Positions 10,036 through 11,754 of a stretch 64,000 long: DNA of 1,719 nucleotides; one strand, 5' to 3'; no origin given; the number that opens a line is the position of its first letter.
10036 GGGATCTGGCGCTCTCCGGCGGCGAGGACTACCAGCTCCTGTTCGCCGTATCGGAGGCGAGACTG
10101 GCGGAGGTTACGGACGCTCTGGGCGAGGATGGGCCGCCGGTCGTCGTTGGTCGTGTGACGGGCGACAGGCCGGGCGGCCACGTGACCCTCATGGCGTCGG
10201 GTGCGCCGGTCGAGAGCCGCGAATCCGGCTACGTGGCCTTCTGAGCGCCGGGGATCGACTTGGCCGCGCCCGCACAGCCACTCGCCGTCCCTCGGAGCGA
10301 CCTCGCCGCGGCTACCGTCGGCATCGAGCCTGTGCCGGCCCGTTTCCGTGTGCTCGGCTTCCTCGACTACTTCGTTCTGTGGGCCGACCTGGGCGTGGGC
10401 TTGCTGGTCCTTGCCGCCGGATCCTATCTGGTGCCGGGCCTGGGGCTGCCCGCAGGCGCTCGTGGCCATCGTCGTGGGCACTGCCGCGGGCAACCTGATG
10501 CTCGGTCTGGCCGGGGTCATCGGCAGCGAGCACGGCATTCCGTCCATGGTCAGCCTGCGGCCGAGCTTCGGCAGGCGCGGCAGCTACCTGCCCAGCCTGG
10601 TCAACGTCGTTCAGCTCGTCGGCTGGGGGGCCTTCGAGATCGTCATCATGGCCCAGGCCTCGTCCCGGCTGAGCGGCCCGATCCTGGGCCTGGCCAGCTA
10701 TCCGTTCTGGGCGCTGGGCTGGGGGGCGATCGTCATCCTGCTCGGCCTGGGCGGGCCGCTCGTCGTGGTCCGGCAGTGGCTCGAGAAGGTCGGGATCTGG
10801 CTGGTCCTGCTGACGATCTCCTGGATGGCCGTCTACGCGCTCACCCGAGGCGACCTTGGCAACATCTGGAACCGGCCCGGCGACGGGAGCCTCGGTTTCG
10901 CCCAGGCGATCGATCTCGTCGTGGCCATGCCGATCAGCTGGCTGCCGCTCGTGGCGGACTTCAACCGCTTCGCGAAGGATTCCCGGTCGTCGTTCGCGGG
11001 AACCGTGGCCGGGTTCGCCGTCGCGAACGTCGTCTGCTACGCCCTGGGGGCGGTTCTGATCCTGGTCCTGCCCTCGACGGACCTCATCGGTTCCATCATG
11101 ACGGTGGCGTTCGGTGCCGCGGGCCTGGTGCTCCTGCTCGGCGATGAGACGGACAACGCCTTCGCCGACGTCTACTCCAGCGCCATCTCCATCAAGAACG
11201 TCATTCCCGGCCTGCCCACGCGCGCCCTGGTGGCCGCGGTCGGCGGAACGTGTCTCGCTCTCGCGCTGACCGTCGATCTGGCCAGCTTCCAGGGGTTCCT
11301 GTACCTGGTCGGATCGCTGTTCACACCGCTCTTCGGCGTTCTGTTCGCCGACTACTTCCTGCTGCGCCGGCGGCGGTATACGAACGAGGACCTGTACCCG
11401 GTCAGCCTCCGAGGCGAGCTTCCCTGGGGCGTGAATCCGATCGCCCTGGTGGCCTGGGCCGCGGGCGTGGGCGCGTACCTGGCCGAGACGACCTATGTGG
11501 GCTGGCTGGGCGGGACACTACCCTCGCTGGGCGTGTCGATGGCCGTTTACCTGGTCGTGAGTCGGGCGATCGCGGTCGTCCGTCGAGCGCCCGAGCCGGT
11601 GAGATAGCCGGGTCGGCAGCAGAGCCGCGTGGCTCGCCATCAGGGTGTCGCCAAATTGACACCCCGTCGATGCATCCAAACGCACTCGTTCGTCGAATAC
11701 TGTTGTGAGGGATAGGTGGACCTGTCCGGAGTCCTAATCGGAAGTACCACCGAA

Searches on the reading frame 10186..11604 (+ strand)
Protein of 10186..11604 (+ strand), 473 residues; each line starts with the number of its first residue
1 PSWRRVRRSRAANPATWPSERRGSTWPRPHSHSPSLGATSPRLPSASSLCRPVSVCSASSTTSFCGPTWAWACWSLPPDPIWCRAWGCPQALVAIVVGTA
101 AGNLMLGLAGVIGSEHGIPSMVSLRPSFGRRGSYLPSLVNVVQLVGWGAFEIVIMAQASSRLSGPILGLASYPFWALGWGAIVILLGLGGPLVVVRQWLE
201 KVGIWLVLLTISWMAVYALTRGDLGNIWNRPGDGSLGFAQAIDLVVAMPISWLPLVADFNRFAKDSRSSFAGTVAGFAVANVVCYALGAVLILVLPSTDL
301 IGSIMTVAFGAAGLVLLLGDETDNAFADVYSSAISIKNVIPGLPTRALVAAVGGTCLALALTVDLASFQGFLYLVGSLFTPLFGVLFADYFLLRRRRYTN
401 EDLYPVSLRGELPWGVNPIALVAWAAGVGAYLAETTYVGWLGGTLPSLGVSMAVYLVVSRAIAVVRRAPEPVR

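Call 59: search_protein_families(library=pfam, proteins=[window:10186-11604:+], max_evalue=0.001)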
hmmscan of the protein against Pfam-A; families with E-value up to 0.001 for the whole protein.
window:10186-11604:+ (473 aa): 1 family
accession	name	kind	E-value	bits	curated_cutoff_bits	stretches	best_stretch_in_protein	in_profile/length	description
PF02133.21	Transp_cyt_pur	-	6.5e-30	104.7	23.5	1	90-434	43-416/440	Permease for cytosine/purines, uracil, thiamine, allantoin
